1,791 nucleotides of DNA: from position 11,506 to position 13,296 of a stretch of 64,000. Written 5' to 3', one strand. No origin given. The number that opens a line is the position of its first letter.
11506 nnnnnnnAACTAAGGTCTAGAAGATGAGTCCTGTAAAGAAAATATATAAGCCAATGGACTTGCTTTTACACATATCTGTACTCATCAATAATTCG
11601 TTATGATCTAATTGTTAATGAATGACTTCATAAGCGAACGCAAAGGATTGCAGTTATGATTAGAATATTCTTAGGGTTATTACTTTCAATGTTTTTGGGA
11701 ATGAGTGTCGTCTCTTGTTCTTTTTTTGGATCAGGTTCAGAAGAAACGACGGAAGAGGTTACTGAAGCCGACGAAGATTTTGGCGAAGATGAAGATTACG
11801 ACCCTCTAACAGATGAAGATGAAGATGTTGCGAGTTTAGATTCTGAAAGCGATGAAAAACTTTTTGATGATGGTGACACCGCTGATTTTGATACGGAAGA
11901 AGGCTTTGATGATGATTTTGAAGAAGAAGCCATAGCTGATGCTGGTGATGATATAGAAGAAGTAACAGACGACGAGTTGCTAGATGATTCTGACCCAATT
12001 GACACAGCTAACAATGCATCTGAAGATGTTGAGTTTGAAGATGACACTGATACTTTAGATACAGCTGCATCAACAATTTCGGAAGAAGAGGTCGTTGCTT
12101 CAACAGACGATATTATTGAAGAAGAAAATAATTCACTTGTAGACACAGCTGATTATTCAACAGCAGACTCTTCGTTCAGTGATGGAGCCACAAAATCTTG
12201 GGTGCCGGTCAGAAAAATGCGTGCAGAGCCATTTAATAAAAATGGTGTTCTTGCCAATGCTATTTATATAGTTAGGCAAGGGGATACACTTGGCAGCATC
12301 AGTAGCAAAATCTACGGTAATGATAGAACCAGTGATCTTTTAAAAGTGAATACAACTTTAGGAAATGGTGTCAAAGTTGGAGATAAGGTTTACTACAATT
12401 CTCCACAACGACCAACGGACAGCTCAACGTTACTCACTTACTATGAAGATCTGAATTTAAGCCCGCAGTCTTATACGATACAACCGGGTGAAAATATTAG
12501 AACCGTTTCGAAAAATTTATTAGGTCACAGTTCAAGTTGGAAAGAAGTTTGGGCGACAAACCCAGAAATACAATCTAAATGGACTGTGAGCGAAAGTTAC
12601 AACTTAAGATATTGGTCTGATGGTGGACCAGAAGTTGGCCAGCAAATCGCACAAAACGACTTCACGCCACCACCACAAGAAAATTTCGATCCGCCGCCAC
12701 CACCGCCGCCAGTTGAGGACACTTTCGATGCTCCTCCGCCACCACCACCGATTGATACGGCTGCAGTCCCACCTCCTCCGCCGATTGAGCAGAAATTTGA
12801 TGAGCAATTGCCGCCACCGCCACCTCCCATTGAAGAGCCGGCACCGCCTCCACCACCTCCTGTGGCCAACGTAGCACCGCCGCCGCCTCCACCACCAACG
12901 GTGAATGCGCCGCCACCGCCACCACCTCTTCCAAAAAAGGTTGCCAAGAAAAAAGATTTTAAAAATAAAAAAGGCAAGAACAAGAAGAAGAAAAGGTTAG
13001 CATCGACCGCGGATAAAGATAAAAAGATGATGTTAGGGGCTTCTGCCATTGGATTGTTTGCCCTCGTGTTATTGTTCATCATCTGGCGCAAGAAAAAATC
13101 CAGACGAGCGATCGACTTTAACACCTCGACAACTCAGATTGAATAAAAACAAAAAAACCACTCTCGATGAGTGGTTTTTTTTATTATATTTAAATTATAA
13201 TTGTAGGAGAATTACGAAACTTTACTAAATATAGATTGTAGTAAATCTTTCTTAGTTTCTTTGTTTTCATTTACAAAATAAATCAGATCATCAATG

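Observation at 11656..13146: Protein anchored at both ends, with LysM domains and seven polyproline tracts: a possible periplasm-spanning tether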

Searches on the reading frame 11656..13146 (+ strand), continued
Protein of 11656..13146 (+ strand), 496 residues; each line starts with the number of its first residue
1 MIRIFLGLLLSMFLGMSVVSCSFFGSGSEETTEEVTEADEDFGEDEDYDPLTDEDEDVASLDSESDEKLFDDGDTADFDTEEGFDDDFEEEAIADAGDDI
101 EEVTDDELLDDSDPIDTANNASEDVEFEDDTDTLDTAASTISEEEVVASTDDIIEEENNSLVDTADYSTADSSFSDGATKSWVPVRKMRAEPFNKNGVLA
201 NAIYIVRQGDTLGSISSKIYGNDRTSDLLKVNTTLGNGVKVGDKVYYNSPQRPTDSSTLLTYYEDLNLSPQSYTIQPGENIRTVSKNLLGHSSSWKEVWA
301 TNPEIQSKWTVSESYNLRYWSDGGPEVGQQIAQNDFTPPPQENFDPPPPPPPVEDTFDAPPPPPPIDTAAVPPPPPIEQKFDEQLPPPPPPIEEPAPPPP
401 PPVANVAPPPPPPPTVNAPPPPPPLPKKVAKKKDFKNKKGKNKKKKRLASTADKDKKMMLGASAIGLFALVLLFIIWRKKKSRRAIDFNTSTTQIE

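Call 49: find_homologous_proteins(query=L052:5941-7305:+, max_evalue=1e-20)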
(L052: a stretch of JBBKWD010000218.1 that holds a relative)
Query L052:5941-7305:+ (455 aa): 494 proteins with E <= 1e-20 among 8000 candidates; the best 120 are listed.
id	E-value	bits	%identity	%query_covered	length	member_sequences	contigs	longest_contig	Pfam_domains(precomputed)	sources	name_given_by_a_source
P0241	0.0e+0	1013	100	100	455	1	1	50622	-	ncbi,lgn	-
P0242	4.4e-166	572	62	100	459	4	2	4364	-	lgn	-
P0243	6.2e-166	571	59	100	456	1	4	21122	-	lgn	-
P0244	1.6e-157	543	60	100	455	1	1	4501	PF01476.27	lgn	-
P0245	4.1e-149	516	57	100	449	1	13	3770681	-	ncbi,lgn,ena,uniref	ncbi:LPXTG cell wall anchor domain-containing protein [Bdellovibrio sp.]|uniref:LPXTG cell wall anch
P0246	4.5e-149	516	56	100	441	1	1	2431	-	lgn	-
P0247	1.9e-147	510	53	100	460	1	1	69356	-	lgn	-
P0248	1.5e-140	488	56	100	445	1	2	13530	-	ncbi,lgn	-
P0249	2.7e-140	487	57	68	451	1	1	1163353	-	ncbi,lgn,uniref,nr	ncbi:LPXTG cell wall anchor domain-containing protein [Bdellovibrio svalbardensis]|uniref:LPXTG cell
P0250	9.8e-138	478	56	74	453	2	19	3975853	-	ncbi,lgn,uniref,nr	ncbi:LysM domain-containing protein [Bdellovibrio sp. NC01]|uniref:LysM peptidoglycan-binding domain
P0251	1.1e-137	478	54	100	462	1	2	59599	-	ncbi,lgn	-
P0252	3.9e-137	476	55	100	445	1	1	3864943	-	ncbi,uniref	ncbi:hypothetical protein [Bdellovibrio sp. HCB209]|uniref:hypothetical protein n=1 Tax=Bdellovibrio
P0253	1.1e-136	475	54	100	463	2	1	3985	-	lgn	-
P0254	1.6e-136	474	52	100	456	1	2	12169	-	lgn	-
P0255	3.5e-136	473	54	100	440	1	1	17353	-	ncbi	ncbi:MAG: hypothetical protein AAGB31_01520 [Bdellovibrio sp.]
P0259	2.8e-132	460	54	100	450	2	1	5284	PF01476.27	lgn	-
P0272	4.6e-125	436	48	100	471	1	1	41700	PF01476.27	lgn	-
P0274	6.2e-125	436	52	74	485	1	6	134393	PF01476.27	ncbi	ncbi:MAG: LysM peptidoglycan-binding domain-containing protein [Bdellovibrio sp.]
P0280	2.6e-120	421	50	80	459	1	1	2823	PF01476.27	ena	-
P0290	2.2e-112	395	50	100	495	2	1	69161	PF01476.27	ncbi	ncbi:MAG: LysM peptidoglycan-binding domain-containing protein [Pseudobdellovibrionaceae bacterium]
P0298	2.2e-106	375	48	68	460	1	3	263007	PF01476.27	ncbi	-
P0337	1.4e-80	290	41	70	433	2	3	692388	PF01476.27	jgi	jgi:hypothetical protein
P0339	3.8e-80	288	40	69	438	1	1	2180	PF01476.27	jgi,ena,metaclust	metaclust:\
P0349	4.3e-79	285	42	68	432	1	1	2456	PF01476.27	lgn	-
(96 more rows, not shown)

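Call 50: find_encoding_contigs(protein=P0245, flank=4000, max_places=8)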
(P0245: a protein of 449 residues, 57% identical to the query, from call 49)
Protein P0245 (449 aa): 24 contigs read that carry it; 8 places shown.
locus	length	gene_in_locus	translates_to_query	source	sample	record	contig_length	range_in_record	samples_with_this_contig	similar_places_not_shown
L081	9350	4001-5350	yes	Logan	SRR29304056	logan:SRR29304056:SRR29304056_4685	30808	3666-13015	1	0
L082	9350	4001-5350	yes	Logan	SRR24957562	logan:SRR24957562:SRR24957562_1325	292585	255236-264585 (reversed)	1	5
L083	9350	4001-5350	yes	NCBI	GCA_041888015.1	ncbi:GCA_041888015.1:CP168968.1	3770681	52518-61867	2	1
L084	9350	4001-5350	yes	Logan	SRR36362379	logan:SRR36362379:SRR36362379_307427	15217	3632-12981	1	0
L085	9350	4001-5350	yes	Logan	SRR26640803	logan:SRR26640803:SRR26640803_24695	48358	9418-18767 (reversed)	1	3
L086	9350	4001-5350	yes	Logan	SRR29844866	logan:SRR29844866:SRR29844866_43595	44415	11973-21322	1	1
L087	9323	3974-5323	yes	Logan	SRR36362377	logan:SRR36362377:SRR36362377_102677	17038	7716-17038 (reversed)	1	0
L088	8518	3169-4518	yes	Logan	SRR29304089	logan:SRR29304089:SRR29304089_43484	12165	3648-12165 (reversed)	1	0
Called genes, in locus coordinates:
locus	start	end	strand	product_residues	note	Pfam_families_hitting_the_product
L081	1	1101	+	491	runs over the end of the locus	PF01425:Amidase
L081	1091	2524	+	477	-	PF02934:GatB_N, PF02637:GatB_Yqey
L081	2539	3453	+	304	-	PF02541:Ppx-GppA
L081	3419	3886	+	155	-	PF02643:DUF192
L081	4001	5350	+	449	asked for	-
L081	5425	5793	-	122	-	PF07238:PilZ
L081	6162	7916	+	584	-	-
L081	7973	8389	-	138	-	-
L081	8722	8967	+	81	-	PF01197:Ribosomal_L31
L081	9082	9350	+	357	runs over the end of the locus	PF03462:PCRF, PF00472:RF-1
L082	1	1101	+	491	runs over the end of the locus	PF01425:Amidase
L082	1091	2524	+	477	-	PF02934:GatB_N, PF02637:GatB_Yqey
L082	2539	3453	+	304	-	PF02541:Ppx-GppA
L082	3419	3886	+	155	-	PF02643:DUF192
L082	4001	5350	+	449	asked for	-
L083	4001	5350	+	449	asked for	-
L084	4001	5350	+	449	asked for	-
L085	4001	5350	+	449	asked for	-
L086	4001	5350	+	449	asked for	-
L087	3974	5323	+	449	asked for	-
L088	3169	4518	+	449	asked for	-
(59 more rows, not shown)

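Call 55: search_protein_families(library=ncbifam, proteins=[P0245, P0249], max_evalue=0.1)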
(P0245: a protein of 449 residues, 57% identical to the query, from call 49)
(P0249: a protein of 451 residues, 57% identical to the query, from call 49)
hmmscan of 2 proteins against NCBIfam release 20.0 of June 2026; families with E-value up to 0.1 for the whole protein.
P0245 (449 aa): 3 families
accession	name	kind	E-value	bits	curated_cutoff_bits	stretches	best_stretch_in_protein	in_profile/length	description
TIGR01167.1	LPXTG_anchor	domain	0.0068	17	15.9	1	408-433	9-34/34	LPXTG cell wall anchor domain-containing protein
NF050142.1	PG1828_fam_lipo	equivalog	0.036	14.8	50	1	2-35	1-31/59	PG1828 family lipoprotein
NF008399.0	PRK11198.1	equivalog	0.062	13.7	134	0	253-286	94-127/149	peptidoglycan-binding protein LysM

P0249 (451 aa): 6 families
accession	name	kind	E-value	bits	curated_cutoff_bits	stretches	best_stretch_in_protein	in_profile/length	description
TIGR01167.1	LPXTG_anchor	domain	0.0044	17.6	15.9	1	410-435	9-34/34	LPXTG cell wall anchor domain-containing protein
NF008399.0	PRK11198.1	equivalog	0.0085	16.5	134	0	245-280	93-128/149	peptidoglycan-binding protein LysM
NF058571.1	GVDTG_CTERM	domain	0.022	15.1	29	1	406-432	17-43/44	GVDTG sorting domain-containing protein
NF041428.1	TrsH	subfamily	0.05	13.7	150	1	2-41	1-38/149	TrsH/TraH family protein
TIGR04361.1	TrbK_Ti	equivalog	0.075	13.4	50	0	413-444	9-41/64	entry exclusion protein TrbK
TIGR04526.1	predic_Ig_block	subfamily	0.079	11.9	150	0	3-163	5-154/693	putative immunoglobulin-blocking virulence protein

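Call 65: search_protein_families(library=phrogs, proteins=[window:11656-13146:+], max_evalue=0.01)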
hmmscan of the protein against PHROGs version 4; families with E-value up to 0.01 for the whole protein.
window:11656-13146:+ (496 aa): 5 families
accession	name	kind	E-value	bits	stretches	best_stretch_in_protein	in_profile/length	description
phrog_8272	-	tail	2.5e-05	25.6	0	203-232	39-69/93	tail protein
phrog_380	-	lysis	0.00012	22.2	1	270-308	183-223/309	endolysin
phrog_21966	-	unknown function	0.0013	19.8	0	201-223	94-116/146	-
phrog_975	-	tail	0.0042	17.2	0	204-232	7-36/238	baseplate protein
phrog_46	-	tail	0.0095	17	0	203-239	9-48/130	baseplate hub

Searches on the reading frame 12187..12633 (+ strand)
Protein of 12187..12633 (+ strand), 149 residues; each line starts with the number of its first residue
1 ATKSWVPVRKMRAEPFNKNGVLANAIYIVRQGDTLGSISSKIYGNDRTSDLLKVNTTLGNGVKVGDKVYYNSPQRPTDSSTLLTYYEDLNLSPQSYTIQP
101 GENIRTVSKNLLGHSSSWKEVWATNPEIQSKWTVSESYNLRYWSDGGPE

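Call 30: search_solved_structures(query=A3, max_evalue=1, show_alignments=2)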
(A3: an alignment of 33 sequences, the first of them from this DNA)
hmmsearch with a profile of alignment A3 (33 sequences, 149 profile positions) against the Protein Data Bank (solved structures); distinct sequences matched with E-value up to 1: 9.
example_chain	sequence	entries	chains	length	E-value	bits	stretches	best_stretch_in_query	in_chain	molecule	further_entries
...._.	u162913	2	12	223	2.7e-05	27.2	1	86-130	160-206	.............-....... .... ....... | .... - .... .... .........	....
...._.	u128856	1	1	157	0.0032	20.5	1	23-69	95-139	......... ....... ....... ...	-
3jc8_Ta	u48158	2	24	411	0.0044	20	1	93-147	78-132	LysM domain protein | TsaP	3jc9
7vcm_A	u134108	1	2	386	0.015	18.3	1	23-69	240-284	Green fluorescent protein,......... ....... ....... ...,Green fluorescent protein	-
8zex_A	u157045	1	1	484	0.031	17.2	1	23-69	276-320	HaloKbp1a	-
6q40_A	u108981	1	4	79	0.042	16.8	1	20-58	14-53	LysM domain-containing protein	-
6ve2_O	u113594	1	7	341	0.072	16.1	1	92-139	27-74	LysM domain-containing protein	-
2mkx_A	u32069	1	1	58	0.43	13.6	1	23-68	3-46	Autolysin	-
8b6g_CB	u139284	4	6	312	0.77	12.7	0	35-94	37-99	Succinate dehydrogenase (quinone) | succinate dehydrogenase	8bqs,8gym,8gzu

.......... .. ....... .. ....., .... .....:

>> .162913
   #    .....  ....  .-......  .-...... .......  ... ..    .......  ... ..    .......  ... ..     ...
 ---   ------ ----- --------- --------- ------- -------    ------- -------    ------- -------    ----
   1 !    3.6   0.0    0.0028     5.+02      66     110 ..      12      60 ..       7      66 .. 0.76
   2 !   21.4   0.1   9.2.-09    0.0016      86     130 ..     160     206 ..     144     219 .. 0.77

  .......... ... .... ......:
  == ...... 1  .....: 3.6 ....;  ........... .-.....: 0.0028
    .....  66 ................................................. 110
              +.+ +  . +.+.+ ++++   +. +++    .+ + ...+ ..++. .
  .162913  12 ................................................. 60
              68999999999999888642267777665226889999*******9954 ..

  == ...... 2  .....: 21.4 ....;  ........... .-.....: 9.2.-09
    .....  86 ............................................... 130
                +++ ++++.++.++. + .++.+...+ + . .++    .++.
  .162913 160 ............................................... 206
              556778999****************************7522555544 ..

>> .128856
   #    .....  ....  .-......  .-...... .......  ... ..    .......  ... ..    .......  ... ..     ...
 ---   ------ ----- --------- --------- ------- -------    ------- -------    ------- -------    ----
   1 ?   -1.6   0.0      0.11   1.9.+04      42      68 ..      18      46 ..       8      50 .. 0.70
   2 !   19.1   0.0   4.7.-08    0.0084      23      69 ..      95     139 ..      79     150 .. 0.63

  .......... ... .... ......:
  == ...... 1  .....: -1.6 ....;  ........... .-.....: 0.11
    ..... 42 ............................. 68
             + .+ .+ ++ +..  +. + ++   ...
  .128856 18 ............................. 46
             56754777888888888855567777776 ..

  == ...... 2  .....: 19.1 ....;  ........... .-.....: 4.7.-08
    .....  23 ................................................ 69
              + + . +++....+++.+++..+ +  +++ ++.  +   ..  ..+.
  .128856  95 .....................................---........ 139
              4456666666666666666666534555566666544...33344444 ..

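Call 38: search_protein_representatives(alignment_id=A3)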
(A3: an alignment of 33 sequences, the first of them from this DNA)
Query: 33 sequences, 149 profile positions. Proteins with E-value up to 0.001 (for the whole library): 3720; up to 1e-10: 880; up to 1e-30: 454. The best 150 are listed.
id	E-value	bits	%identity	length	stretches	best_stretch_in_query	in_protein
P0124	7.4e-69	246.5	-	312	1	3-146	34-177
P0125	1.2e-68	245.8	-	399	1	2-145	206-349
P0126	2.0e-67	241.8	-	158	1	2-147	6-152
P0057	5.0e-67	240.5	-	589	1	2-147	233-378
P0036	6.5e-67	240.2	-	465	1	2-146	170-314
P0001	1.1e-66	239.5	-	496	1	2-146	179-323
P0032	1.4e-66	239.0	-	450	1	2-146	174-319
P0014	1.2e-65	236.0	-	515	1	2-147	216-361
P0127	1.5e-65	235.8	-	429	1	3-146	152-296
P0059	1.6e-65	235.6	-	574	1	3-147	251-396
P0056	3.3e-65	234.6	-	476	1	3-147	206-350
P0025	7.5e-65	233.5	-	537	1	2-147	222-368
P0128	8.7e-65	233.3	-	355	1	2-147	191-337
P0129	1.5e-64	232.5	-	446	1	3-147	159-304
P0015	1.8e-64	232.2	-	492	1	2-147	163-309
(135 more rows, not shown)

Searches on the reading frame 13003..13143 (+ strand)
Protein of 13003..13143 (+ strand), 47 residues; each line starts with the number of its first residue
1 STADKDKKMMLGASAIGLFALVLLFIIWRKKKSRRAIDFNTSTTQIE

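Call 23: find_homologous_proteins(query=A2, max_evalue=10)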
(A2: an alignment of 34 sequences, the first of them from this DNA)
Query A2 (34 sequences) (47 aa, profile of the alignment): 3 proteins with E <= 10 among 4496 candidates.
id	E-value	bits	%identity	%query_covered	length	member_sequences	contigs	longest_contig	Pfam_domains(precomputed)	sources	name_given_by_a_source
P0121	2.5e-14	70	61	91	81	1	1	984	-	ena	-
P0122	5.4e-13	66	37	94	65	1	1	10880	-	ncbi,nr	ncbi:MAG: hypothetical protein CL675_00460, partial [Bdellovibrionaceae bacterium]|nr:hypothetical p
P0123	1.4e-10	58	35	98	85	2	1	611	-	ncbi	-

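Call 54: search_protein_families(library=ncbifam, alignment_id=A2, max_evalue=1)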
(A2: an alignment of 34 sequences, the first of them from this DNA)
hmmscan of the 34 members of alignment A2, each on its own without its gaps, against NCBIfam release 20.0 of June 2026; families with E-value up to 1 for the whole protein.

A. member 1, seq(47 aa): 4 families
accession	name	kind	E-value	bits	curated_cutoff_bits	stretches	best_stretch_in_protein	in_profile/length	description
NF045529.2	Heimdall-CTERM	domain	0.0089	16.4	24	1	16-32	9-25/26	Heimdall-CTERM domain-containing surface protein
TIGR01167.1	LPXTG_anchor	domain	0.026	15.2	15.9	1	11-32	11-33/34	LPXTG cell wall anchor domain-containing protein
TIGR02595.1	PEP_CTERM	domain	0.05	14.5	16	1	14-33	5-24/24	PEP-CTERM sorting domain-containing protein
NF033507.3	Loki-CTERM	subfamily_domain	0.98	9.8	19.9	0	16-32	10-26/27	Loki-CTERM sorting domain-containing protein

B. families by the number of members that match (of 34 scanned): 47 families (the first 25 are shown)
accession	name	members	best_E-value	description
TIGR01167.1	LPXTG_anchor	32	2.3e-05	LPXTG cell wall anchor domain-containing protein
NF041738.1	GG_III-CTERM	25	0.00011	GGIII-like transmembrane region-containing protein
NF051874.1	PVV_CTERM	15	8.4e-05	PVV-CTERM domain-containing choice-of-anchor G protein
NF058670.1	sorting_LPXTATN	14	0.0076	LPxTATN C-terminal sorting signal domain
NF045529.2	Heimdall-CTERM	14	0.0089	Heimdall-CTERM domain-containing surface protein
NF033218.1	anchor_AmaP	12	0.00093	alkaline shock response membrane anchor protein AmaP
TIGR02595.1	PEP_CTERM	12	0.047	PEP-CTERM sorting domain-containing protein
NF033846.1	Rumino_NPXTG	11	0.00031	NPXTG-anchored protein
NF033507.3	Loki-CTERM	11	0.0019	Loki-CTERM sorting domain-containing protein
NF058571.1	GVDTG_CTERM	9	0.00047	GVDTG sorting domain-containing protein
TIGR04564.1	Synergist_CTERM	8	0.022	Synerg-CTERM sorting domain-containing protein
NF058582.1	Microco_LAVTG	6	0.0024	LAVTG motif-containing sortase-dependent surface protein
NF053819.1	EF0750_LPXTG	6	0.0077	EF2685/EF0750 family sortase-dependent surface protein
TIGR03901.2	MYXO-CTERM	4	0.0049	MYXO-CTERM sorting domain-containing protein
TIGR04211.1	SH3_and_anchor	3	0.0071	TIGR04211 family SH3 domain-containing protein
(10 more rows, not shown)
